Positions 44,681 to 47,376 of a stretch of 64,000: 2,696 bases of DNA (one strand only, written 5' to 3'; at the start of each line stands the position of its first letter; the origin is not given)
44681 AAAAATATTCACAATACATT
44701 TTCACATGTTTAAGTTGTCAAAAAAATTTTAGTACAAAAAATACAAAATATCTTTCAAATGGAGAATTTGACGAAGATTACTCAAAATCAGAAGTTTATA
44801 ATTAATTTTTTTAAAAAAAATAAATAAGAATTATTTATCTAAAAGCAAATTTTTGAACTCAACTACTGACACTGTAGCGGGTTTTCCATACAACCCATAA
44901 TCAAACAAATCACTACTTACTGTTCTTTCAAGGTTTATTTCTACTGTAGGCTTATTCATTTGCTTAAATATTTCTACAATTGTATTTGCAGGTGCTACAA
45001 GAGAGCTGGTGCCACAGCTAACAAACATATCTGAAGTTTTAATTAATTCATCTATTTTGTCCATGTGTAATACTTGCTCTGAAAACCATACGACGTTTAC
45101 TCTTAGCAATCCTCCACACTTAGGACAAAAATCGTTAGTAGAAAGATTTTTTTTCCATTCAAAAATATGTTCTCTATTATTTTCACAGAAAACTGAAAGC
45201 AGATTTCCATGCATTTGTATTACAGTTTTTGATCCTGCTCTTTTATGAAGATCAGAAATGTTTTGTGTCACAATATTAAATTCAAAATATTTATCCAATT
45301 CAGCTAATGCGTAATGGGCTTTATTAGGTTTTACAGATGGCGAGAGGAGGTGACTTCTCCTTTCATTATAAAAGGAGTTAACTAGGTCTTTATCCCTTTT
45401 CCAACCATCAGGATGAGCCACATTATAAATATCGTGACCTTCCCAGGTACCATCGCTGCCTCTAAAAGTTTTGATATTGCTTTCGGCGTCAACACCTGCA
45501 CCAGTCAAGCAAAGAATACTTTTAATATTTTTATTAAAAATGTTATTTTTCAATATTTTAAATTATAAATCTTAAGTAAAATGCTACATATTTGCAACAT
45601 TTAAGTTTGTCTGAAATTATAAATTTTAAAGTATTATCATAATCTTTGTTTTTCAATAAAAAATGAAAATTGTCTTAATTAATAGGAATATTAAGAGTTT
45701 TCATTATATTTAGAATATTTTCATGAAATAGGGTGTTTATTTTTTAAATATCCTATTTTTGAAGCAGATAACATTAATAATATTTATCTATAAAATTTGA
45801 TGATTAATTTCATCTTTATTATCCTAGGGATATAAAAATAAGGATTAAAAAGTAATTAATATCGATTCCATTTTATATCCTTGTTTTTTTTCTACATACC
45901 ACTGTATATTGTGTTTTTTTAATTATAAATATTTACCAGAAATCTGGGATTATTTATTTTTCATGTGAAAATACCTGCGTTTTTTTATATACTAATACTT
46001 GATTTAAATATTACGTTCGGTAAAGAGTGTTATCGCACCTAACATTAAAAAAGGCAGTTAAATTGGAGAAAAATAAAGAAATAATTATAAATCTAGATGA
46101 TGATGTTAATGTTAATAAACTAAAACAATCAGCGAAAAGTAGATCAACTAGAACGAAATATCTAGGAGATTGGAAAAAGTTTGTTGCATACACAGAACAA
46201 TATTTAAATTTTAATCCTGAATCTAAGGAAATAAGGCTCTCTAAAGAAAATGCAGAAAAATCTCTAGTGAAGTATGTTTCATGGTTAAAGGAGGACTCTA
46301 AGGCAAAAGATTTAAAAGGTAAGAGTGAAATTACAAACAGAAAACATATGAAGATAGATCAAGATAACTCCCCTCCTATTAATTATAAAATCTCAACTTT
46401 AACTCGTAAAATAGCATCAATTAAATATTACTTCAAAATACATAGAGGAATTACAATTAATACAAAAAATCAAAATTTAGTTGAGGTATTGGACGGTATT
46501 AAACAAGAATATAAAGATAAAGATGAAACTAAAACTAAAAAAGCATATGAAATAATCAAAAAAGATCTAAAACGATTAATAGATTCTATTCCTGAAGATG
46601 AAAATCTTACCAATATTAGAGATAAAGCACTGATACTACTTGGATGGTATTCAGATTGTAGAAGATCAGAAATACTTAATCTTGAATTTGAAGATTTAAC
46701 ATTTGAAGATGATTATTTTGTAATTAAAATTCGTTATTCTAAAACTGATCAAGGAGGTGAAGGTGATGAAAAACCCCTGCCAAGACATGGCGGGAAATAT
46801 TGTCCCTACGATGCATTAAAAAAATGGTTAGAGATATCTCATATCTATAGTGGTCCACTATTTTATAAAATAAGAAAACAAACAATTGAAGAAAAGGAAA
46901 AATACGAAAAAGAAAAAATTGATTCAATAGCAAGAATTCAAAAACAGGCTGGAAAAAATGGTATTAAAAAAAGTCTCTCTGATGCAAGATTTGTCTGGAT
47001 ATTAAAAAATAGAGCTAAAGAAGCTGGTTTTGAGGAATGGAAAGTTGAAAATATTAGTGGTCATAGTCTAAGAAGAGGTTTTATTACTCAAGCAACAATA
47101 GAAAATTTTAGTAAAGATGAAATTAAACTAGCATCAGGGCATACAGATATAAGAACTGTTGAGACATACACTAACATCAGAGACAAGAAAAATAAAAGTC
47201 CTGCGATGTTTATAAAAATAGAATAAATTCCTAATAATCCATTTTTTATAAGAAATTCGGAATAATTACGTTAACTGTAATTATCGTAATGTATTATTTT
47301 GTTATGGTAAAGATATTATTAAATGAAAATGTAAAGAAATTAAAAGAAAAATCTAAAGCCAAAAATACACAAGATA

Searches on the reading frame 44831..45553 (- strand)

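Call 19: search_protein_families(library=pfam, proteins=[window:44831-45553:-], max_evalue=0.01)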
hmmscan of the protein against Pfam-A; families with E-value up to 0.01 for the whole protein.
window:44831-45553:- (240 aa): 1 family
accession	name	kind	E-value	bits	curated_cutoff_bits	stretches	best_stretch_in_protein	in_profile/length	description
PF02146.23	SIR2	-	3.2e-37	128.7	24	1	18-188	1-180/180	Sir2 family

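Call 37: search_protein_families(library=padloc, proteins=[window:44831-45553:-], max_evalue=0.001)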
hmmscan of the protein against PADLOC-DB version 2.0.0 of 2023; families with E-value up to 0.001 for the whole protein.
window:44831-45553:- (240 aa): 0 families

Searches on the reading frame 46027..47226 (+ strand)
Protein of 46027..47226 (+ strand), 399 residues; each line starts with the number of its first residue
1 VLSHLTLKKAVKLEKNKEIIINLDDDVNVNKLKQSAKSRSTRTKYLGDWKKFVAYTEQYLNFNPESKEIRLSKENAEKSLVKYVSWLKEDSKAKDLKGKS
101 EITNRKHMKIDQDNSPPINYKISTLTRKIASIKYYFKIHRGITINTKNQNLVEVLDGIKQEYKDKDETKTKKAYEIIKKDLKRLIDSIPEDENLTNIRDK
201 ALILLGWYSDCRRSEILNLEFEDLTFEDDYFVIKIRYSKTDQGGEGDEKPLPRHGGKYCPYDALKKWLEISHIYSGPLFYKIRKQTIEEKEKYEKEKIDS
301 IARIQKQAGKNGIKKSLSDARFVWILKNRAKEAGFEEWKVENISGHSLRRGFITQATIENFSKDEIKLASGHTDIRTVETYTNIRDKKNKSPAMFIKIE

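Call 19: search_protein_families(library=pfam, proteins=[window:46027-47226:+], max_evalue=0.01)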
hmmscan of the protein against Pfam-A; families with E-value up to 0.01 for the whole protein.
window:46027-47226:+ (399 aa): 1 family
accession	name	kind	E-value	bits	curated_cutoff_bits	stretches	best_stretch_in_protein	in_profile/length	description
PF00589.27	Phage_integrase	-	5.5e-14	52.7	27.1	1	178-386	5-170/172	Phage integrase family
